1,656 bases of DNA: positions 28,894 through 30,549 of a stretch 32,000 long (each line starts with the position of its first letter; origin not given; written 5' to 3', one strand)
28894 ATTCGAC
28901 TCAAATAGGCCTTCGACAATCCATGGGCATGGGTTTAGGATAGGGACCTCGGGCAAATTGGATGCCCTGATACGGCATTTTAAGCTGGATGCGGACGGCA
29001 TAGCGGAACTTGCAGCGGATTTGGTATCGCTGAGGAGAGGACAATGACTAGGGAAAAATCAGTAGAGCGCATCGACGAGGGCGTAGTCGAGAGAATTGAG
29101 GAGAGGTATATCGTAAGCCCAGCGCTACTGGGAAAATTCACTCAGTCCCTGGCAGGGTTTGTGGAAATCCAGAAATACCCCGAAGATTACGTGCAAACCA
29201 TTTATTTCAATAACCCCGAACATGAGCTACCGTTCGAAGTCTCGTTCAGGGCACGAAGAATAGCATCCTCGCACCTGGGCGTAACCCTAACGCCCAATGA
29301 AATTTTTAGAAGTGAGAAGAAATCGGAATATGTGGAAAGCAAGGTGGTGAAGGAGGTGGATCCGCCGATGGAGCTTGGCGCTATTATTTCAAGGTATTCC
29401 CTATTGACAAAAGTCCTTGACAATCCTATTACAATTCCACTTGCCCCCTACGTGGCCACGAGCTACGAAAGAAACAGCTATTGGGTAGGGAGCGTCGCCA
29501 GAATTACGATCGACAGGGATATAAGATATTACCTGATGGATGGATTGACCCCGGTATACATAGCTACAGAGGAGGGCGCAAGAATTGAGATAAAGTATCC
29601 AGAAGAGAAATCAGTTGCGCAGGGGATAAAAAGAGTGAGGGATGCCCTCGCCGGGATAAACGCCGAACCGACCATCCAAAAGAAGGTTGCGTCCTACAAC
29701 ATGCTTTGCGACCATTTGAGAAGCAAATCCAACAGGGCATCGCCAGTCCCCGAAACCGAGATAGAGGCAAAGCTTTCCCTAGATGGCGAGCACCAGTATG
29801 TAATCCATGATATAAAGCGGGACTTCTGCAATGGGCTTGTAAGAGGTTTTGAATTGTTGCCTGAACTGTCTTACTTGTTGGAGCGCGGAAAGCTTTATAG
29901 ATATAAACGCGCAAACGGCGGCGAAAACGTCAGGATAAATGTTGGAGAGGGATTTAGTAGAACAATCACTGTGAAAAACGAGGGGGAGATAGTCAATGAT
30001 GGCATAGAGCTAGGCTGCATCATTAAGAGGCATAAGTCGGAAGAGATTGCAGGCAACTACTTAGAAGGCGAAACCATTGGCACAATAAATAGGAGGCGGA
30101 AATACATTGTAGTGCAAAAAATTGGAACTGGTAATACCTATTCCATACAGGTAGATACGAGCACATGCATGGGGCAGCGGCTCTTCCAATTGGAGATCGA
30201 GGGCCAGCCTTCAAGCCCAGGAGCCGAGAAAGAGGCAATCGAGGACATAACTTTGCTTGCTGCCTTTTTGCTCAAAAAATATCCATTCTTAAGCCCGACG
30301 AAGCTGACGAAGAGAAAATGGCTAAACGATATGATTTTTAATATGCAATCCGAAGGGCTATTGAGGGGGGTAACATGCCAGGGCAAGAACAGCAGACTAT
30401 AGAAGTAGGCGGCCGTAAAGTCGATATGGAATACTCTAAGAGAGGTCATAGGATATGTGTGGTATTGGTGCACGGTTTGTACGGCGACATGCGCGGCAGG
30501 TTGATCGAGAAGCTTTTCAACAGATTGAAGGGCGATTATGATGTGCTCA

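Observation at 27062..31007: Orphan operon: fused transketolase-family enzyme + tandem triphosphate-tunnel (VTC-like + CYTH) protein + small alpha/beta hydrolase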

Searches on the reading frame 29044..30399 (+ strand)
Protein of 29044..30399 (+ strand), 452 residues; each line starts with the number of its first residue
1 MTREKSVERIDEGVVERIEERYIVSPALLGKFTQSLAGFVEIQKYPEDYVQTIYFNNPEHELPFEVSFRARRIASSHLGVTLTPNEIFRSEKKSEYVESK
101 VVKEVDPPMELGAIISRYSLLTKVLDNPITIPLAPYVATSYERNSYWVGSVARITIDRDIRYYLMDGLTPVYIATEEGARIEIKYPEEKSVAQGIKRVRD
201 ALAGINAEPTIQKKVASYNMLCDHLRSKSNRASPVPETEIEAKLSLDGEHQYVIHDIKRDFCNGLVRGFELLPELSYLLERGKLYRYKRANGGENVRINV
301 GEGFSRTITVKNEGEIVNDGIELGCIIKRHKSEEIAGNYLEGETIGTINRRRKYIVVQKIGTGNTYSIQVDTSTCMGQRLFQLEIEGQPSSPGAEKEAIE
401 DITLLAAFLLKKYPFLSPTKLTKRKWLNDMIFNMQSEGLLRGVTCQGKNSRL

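Call 3: search_protein_families(library=pfam, proteins=[window:29044-30399:+], max_evalue=0.1)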
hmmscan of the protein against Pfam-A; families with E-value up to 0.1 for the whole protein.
window:29044-30399:+ (452 aa): 1 family
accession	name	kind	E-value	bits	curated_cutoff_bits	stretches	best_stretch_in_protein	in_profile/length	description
PF09359.15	VTC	-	1.6e-05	25.1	23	1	114-188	116-204/235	VTC domain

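Call 4: search_protein_families(library=ncbifam, proteins=[window:29044-30399:+], max_evalue=0.1)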
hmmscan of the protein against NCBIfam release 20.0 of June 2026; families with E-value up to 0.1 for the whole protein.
window:29044-30399:+ (452 aa): 0 families

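Call 9: find_homologous_proteins(query=window:29044-30399:+, max_evalue=0.001)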
Query window:29044-30399:+ (452 aa): 3 proteins with E <= 0.001 among 8000 candidates.
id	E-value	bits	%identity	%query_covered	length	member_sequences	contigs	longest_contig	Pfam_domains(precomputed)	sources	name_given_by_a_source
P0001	0.0e+0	1009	100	100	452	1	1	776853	PF09359.16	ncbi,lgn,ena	-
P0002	6.7e-124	432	51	92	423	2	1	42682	-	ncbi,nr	ncbi:MAG: hypothetical protein M1286_01420 [Candidatus Marsarchaeota archaeon]|nr:hypothetical prote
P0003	3.6e-106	374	51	79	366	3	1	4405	-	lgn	-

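Call 10: search_solved_structures(query=window:29044-30399:+, max_evalue=10, show_alignments=3)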
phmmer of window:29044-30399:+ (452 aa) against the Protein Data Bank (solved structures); distinct sequences matched with E-value up to 10: 14.
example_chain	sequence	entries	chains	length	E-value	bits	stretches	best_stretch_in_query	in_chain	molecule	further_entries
6fz5_A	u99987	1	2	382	1.4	11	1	211-253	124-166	Glycylpeptide N-tetradecanoyltransferase 1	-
3iu1_A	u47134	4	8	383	1.4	11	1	211-253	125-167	Glycylpeptide N-tetradecanoyltransferase 1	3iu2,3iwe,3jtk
6pav_B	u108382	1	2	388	1.4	10.9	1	211-253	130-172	Glycylpeptide N-tetradecanoyltransferase 1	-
5mu6_A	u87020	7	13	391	1.4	10.9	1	211-253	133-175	Glycylpeptide N-tetradecanoyltransferase 1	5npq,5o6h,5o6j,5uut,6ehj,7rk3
6sk3_A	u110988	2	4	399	1.5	10.9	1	211-253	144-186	Glycylpeptide N-tetradecanoyltransferase 1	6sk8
6skj_A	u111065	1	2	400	1.5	10.9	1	211-253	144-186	Glycylpeptide N-tetradecanoyltransferase 1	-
8q26_A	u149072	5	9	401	1.5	10.9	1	211-253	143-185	Glycylpeptide N-tetradecanoyltransferase 1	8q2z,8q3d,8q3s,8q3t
8q3d_B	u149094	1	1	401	1.5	10.9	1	211-253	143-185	Glycylpeptide N-tetradecanoyltransferase 1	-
5o9s_A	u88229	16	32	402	1.5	10.9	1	211-253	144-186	Glycylpeptide N-tetradecanoyltransferase 1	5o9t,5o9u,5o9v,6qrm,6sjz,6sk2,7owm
6fz2_A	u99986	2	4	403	1.5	10.9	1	211-253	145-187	Glycylpeptide N-tetradecanoyltransferase 1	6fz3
4c2y_A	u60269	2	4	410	1.5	10.8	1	211-253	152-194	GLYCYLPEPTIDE N-TETRADECANOYLTRANSFERASE 1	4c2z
6f56_A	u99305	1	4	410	1.5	10.8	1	211-253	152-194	Glycylpeptide N-tetradecanoyltransferase 1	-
6pau_A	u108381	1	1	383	1.6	10.8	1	211-253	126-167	Glycylpeptide N-tetradecanoyltransferase 2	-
4c2x_A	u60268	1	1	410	1.8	10.6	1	211-253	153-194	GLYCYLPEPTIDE N-TETRADECANOYLTRANSFERASE 2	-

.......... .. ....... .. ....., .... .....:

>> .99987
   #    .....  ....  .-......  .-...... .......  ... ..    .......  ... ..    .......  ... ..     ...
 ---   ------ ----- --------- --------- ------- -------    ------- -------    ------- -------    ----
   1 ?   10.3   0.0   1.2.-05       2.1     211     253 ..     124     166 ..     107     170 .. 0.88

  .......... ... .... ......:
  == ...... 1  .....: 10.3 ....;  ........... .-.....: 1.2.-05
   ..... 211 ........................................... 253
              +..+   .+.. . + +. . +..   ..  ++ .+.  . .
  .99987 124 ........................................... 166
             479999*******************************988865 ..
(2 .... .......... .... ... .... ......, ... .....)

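Call 13: find_encoding_contigs(protein=P0002, flank=10000)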
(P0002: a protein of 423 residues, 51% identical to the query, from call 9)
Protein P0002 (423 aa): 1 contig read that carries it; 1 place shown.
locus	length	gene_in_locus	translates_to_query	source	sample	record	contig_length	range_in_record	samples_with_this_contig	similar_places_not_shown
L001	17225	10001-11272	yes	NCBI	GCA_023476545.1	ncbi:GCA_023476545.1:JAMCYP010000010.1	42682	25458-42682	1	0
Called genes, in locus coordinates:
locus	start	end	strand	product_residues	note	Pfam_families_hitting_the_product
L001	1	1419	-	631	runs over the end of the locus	PF01496:V_ATPase_I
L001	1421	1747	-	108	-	-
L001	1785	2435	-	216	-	PF00730:HhH-GPD, PF00633:HHH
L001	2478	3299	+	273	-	PF01875:Memo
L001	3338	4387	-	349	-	PF00534:Glycos_transf_1, PF13692:Glyco_trans_1_4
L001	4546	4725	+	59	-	-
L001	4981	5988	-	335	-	PF08279:HTH_11 (faint), PF12840:HTH_20 (faint), PF13404:HTH_AsnC-type, PF13412:HTH_24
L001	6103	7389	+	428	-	PF00892:EamA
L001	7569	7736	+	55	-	-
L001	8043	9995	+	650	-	PF13292:DXP_synthase_N (faint), PF00456:Transketolase_N, PF02779:Transket_pyr, PF02780:Transketolase_C (weak)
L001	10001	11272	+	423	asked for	-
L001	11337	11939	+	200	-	PF20408:Abhydrolase_11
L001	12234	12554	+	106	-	-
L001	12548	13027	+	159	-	-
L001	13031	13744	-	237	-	PF02129:Peptidase_S15, PF01738:DLH, PF00561:Abhydrolase_1 (weak), PF03959:FSH1, PF20408:Abhydrolase_11 (weak), PF00326:Peptidase_S9, PF11187:Mbeg1-like (weak), PF12146:Hydrolase_4, +4 more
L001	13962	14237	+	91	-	PF04014:MazE_antitoxin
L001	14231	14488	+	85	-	PF05016:ParE_toxin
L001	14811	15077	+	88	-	-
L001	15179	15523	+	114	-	-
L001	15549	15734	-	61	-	-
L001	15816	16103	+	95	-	-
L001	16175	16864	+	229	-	-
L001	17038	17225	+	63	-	PF00270:DEAD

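Call 14: find_encoding_contigs(protein=P0003, flank=10000)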
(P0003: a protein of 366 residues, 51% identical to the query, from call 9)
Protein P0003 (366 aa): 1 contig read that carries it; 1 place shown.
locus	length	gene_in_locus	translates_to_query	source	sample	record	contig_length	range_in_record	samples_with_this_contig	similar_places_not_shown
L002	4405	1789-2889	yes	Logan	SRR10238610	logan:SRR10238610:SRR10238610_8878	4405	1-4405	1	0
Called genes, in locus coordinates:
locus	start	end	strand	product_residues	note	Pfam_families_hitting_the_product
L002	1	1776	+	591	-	?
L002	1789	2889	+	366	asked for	-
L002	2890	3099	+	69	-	-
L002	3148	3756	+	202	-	PF20408:Abhydrolase_11, PF00561:Abhydrolase_1 (weak)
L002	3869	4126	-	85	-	-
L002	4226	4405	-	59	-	?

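Call 22: predict_structure(alignment_id=A1)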
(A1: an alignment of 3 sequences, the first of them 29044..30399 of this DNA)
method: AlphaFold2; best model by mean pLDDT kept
length: 452 residues; sequences in the alignment: 3
mean_pLDDT: 45.9   pTM: 0.33
mean pLDDT of the five models: 45.9, 45.6, 45.5, 44.4, 37.8
residues with pLDDT >= 90: 0; 70-90: 63; 50-70: 99; < 50: 290
segments of 3 or more residues with pLDDT < 50: 1-16, 44-82, 88-141, 162-176, 210-252, 273-350, 374-379, 418-452
pLDDT, mean of each block of 10 residues (from residue 1): 26 46 72 79 44 29 35 37 46 32 39 41 25 32 67 68 43 51 67 78 69 37 40 28 26 53 69 39 32 32 21 26 33 38 42 65 68 50 57 62 73 53 38 38 27 22
secondary structure, 60 per line:
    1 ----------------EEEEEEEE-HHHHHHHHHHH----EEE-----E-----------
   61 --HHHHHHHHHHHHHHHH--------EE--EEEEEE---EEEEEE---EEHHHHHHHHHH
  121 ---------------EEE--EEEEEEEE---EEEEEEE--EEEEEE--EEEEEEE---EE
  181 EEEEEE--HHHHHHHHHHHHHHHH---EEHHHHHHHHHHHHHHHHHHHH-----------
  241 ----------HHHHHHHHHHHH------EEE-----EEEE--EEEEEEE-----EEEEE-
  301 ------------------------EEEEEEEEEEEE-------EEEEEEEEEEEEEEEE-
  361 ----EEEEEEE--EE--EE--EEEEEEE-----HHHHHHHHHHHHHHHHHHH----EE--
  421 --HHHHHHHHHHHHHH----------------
elements in order: E17-24 H26-36 E41-43 H63-78 E91-96 E100-105 H111-120 E136-138 E141-148 E152-158 E161-166 E169-175 E179-186 H189-204 H210-229 H251-262 E269-271 E277-280 E283-289 E295-299 E325-336 E344-359 E365-371 E382-388 H394-412 H423-436

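Call 23: search_protein_representatives(alignment_id=A1)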
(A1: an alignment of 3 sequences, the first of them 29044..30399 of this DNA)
Query: 3 sequences, 427 profile positions. Proteins with E-value up to 0.001 (for the whole library): 177; up to 1e-10: 110; up to 1e-30: 46. The best 150 are listed.
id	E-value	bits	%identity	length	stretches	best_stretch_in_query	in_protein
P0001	3.0e-242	820.5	-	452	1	1-427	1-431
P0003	1.5e-202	689.8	-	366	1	2-364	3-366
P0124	2.4e-106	372.8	-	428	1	10-427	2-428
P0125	2.3e-98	346.5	-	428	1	13-425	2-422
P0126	9.3e-90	318.1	-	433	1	9-425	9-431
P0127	9.3e-87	308.2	-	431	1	8-426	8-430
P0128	4.8e-85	302.6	-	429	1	12-425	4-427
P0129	8.2e-80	285.4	-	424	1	11-427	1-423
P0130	8.6e-80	285.3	-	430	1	12-424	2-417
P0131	7.1e-75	269.1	-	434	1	10-426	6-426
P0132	3.3e-69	250.4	-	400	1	40-426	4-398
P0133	4.7e-69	249.9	-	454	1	9-426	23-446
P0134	1.0e-65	239.0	-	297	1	147-425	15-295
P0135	6.8e-65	236.2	-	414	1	12-425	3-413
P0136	8.2e-65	235.9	-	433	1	17-425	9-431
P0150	5.6e-46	173.9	-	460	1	3-426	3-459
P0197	3.7e-19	85.5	-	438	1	10-423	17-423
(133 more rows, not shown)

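Call 26: search_protein_families(library=pfam, alignment_id=A2, max_evalue=0.01)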
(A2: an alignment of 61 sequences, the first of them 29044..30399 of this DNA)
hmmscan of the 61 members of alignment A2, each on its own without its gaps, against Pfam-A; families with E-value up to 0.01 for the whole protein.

A. member 1, window:29044-30399:+ (452 aa): 1 family
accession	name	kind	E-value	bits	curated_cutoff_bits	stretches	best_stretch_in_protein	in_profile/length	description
PF09359.15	VTC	-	1.6e-05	25.1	23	1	114-188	116-204/235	VTC domain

B. families by the number of members that match (of 61 scanned): 1 family
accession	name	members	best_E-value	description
PF09359.15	VTC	48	1.4e-13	VTC domain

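Call 27: search_solved_structures(query=A2, max_evalue=10, show_alignments=4)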
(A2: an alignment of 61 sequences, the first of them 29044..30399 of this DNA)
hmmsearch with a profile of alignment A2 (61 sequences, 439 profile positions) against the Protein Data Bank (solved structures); distinct sequences matched with E-value up to 10: 10.
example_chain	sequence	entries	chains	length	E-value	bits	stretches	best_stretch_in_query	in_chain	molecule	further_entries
3g3o_A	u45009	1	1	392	2.2e-10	43.3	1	42-160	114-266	Vacuolar transporter chaperone 2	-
3g3q_A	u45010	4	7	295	4.2e-07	32.5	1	28-160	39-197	Vacuolar transporter chaperone 4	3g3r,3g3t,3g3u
5iiq_A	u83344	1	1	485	8.9e-07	31.4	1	29-160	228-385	Vacuolar transporter chaperone 4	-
5iig_A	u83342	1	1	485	9.2e-07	31.4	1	29-160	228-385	Vacuolar transporter chaperone 4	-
8i6v_E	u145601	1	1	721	2.2e-06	30.1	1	29-160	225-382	Vacuolar transporter chaperone complex subunit 4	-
9umg_E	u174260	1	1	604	2.3e-06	30.1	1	111-161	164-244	Vacuolar transporter chaperone 3 complex subunit 3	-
9umg_D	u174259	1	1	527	2.5e-06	29.9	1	29-160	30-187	Vacuolar transporter chaperone complex subunit 4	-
7ytj_D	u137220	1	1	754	3.7e-06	29.4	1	29-160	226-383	Vacuolar transporter chaperone 4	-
7ytj_E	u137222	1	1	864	5.3e-05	25.6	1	113-161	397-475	Vacuolar transporter chaperone 3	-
8i6v_D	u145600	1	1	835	5.5e-05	25.5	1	113-161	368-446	Vacuolar transporter chaperone 3 complex subunit 3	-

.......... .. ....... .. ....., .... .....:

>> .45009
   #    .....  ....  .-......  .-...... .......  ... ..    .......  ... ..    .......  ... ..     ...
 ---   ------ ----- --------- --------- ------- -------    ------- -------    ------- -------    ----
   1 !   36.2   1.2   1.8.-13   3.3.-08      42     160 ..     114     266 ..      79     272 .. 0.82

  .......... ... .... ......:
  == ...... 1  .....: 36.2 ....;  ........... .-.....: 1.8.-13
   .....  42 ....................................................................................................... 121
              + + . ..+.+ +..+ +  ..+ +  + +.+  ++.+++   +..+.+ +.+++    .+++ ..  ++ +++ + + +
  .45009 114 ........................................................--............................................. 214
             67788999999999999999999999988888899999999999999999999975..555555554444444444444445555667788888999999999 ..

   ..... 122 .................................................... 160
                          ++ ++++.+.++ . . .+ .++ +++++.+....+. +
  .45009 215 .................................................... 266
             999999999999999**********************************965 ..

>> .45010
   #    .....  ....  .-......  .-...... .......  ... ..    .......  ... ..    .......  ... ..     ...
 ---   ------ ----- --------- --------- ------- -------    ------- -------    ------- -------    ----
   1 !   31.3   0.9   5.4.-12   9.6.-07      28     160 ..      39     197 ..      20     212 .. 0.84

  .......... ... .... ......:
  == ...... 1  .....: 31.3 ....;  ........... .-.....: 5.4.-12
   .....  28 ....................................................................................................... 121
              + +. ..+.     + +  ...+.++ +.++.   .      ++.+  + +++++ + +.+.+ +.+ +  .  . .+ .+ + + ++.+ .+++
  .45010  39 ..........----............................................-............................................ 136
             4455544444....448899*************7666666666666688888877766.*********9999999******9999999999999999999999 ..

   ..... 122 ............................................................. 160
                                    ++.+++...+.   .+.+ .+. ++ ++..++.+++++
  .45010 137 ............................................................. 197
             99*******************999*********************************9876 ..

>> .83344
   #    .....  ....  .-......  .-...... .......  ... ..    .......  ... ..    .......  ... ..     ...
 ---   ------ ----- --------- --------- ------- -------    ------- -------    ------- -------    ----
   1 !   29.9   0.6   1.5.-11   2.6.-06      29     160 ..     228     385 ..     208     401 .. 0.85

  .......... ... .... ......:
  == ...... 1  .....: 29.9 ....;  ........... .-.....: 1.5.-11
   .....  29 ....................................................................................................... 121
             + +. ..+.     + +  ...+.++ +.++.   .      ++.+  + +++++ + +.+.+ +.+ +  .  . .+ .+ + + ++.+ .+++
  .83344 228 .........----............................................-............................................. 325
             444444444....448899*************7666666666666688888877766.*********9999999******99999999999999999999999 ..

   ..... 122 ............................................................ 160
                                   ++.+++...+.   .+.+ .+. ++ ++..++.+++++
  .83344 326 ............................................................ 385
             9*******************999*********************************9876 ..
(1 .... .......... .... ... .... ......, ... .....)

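Call 28: find_homologous_proteins(query=A2, max_evalue=0.00001)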
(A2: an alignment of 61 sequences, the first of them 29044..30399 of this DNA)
Query A2 (61 sequences) (452 aa, profile of the alignment): 5 proteins with E <= 0.00001 among 8000 candidates.
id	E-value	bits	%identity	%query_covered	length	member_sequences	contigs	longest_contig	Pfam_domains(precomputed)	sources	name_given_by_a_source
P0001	2.4e-123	431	100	100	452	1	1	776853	PF09359.16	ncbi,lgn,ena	-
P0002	1.4e-120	421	51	92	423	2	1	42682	-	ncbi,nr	ncbi:MAG: hypothetical protein M1286_01420 [Candidatus Marsarchaeota archaeon]|nr:hypothetical prote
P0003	1.5e-100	355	51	79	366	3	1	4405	-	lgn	-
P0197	1.1e-94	336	25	88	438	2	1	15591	PF09359.16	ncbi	ncbi:MAG: hypothetical protein QXF41_01070 [Candidatus Micrarchaeaceae archaeon]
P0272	3.9e-91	324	25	82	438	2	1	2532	PF09359.16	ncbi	ncbi:MAG: hypothetical protein QW207_04100 [Candidatus Micrarchaeaceae archaeon]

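Call 33: find_related_loci(query=window:29044-30399:+, collection=genome_contigs, flank=8000)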
Query window:29044-30399:+ (452 aa) in genome_contigs; peptide patterns used: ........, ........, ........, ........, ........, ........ (x = any residue, [..] = any of these).
47 stretches matched a pattern, but none encodes a relative of the query by tblastn (E <= 1e-3).

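Call 34: find_encoding_contigs(protein=P0124, flank=6000, max_places=2)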
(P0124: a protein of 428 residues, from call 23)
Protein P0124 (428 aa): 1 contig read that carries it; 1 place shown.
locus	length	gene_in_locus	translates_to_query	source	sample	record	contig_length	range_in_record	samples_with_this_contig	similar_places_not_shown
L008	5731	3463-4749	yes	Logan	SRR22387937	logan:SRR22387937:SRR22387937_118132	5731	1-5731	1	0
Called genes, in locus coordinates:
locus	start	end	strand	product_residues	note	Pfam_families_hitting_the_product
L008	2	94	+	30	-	?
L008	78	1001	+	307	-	PF00294:PfkB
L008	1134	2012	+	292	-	PF13354:Beta-lactamase2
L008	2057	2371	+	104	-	PF05973:Gp49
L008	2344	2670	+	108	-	PF13560:HTH_31 (weak), PF01381:HTH_3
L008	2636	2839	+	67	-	-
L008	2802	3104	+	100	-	PF02604:PhdYeFM_antitox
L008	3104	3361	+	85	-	PF05016:ParE_toxin (weak)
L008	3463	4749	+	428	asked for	PF09359:VTC (weak)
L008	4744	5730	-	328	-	?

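Call 35: find_encoding_contigs(protein=P0197, flank=6000, max_places=2)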
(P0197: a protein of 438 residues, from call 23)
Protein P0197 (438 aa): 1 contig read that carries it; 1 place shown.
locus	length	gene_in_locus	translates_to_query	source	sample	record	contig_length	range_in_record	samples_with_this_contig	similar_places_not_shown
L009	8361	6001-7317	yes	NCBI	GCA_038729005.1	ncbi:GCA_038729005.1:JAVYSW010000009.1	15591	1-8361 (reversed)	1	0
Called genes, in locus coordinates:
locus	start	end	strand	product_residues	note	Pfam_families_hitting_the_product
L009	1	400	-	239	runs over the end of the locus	PF00181:Ribosomal_L2_N (weak), PF03947:Ribosomal_L2_C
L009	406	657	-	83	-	PF00276:Ribosomal_L23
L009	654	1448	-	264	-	PF00573:Ribosomal_L4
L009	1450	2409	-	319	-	PF00297:Ribosomal_L3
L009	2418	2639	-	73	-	-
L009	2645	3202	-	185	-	PF00827:Ribosomal_L15e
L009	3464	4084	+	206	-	PF02502:LacAB_rpiB (weak)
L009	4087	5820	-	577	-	PF14716:HHH_8, PF10391:DNA_pol_lambd_f (faint), PF14520:HHH_5, PF14791:DNA_pol_B_thumb, PF19567:CpsB_CapC (weak), PF02811:PHP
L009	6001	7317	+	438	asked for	PF09359:VTC (faint)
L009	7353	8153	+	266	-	PF00696:AA_kinase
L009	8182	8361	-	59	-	?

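Call 36: find_encoding_contigs(protein=P0150, flank=6000, max_places=2)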
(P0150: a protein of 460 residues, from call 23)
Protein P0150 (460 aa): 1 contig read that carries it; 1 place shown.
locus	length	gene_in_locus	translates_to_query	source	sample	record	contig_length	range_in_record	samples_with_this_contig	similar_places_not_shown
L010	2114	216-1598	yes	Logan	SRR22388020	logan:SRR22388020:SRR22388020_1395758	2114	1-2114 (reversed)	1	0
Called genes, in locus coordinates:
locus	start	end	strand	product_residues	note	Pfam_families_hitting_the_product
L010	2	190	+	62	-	?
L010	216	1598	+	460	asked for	PF09359:VTC (weak)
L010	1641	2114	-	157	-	?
